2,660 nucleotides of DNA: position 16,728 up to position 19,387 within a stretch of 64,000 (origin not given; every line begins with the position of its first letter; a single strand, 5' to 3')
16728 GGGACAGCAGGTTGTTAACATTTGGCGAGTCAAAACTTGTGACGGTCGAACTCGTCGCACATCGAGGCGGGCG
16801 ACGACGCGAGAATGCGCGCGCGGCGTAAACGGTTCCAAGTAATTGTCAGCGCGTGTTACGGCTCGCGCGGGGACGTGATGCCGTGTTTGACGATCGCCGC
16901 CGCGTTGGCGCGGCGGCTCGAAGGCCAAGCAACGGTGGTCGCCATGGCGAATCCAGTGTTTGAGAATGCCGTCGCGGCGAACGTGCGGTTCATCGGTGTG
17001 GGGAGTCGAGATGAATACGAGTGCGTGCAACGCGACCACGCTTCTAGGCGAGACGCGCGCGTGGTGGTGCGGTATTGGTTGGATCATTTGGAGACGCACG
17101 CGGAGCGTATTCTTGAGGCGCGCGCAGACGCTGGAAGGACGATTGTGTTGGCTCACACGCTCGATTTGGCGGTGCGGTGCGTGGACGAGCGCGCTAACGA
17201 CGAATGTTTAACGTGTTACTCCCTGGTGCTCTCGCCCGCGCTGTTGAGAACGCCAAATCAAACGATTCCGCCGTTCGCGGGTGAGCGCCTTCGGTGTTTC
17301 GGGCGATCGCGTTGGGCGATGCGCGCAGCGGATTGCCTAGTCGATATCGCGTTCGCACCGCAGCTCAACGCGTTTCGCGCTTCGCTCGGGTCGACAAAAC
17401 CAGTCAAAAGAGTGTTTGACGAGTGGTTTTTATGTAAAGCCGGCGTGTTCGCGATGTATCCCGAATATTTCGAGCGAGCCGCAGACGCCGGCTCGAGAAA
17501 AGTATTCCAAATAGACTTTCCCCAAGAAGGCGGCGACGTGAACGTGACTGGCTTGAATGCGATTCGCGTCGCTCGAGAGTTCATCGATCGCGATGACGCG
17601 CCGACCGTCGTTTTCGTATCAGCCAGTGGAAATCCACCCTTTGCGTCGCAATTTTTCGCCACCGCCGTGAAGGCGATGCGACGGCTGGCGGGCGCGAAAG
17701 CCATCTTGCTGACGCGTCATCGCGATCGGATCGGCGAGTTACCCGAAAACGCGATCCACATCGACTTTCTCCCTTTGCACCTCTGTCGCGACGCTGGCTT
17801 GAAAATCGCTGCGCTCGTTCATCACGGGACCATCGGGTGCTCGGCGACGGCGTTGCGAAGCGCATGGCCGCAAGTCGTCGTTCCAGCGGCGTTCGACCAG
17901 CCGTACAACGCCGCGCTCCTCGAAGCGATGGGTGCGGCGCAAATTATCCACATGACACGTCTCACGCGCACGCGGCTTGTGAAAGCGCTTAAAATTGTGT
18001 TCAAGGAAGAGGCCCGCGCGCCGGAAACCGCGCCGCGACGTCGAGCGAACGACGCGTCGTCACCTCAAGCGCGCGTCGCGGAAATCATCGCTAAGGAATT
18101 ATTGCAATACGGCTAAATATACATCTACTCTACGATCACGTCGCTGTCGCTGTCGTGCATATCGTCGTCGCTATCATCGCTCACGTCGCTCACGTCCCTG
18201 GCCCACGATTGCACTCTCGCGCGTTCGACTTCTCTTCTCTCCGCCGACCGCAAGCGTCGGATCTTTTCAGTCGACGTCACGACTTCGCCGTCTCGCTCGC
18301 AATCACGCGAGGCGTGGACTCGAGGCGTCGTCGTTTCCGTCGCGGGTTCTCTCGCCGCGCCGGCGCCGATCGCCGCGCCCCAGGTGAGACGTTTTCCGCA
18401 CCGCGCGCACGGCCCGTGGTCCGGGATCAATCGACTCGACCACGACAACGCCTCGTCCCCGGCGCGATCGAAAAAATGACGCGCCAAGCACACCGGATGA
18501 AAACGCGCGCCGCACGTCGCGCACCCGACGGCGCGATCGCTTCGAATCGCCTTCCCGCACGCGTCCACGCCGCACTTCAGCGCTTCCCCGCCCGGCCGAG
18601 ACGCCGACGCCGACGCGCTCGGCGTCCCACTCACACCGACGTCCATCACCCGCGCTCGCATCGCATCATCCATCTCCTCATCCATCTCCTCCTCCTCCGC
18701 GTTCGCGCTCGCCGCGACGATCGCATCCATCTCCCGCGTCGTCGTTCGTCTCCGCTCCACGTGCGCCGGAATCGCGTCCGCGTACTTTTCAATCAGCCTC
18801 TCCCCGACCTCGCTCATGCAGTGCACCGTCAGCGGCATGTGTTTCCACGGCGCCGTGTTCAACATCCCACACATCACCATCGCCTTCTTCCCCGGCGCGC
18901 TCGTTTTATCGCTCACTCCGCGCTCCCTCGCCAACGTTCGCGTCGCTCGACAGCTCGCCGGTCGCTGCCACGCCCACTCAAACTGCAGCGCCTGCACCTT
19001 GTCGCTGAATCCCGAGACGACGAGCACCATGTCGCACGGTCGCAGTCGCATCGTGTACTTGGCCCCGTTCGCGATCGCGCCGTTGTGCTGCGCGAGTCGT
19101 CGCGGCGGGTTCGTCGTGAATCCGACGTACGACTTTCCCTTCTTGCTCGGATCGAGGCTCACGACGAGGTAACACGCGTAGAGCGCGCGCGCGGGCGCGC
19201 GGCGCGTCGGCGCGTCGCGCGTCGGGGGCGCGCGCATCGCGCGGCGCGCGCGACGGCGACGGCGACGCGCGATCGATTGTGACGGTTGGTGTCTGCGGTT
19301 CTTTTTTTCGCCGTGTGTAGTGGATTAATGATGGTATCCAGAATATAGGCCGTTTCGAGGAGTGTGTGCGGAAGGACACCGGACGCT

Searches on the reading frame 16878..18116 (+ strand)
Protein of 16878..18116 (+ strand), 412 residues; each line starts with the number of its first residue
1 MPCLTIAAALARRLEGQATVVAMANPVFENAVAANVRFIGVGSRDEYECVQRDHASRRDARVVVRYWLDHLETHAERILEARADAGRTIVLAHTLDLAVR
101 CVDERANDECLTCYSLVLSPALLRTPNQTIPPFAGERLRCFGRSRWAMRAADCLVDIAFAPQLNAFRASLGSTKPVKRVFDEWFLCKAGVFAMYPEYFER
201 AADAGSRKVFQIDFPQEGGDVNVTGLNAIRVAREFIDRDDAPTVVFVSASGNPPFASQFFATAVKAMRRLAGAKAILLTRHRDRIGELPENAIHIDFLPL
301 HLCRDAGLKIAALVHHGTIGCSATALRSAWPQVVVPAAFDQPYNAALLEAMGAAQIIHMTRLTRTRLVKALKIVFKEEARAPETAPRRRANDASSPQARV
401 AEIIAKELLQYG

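Call 55: search_protein_families(library=pfam, proteins=[window:16878-18116:+], max_evalue=0.001)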
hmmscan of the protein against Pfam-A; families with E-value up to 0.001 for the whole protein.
window:16878-18116:+ (412 aa): 3 families
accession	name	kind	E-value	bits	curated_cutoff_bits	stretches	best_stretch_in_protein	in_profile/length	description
PF06722.18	EryCIII-like_C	-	2.1e-15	57.4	31.7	1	279-398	20-135/145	Erythromycin biosynthesis protein CIII-like, C-terminal domain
PF00201.24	UDPGT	-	0.00017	21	19.5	1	309-378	340-409/499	UDP-glucoronosyl and UDP-glucosyl transferase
PF04101.22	Glyco_tran_28_C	-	0.00045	20.7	22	1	326-387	88-153/166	Glycosyltransferase family 28 C-terminal domain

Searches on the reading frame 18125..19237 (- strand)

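Call 55: search_protein_families(library=pfam, proteins=[window:18125-19237:-], max_evalue=0.001)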
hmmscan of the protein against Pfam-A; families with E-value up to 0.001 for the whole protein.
window:18125-19237:- (370 aa): 2 families
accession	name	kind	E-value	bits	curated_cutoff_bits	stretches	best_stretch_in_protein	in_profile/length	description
PF01541.30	GIY-YIG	-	6.7e-11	42.8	22.6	1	22-92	4-70/78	GIY-YIG catalytic domain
PF21202.3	SLX1_C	-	1.9e-07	31.7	27.2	1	226-288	4-63/65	Structure-specific endonuclease subunit SLX1, C-terminal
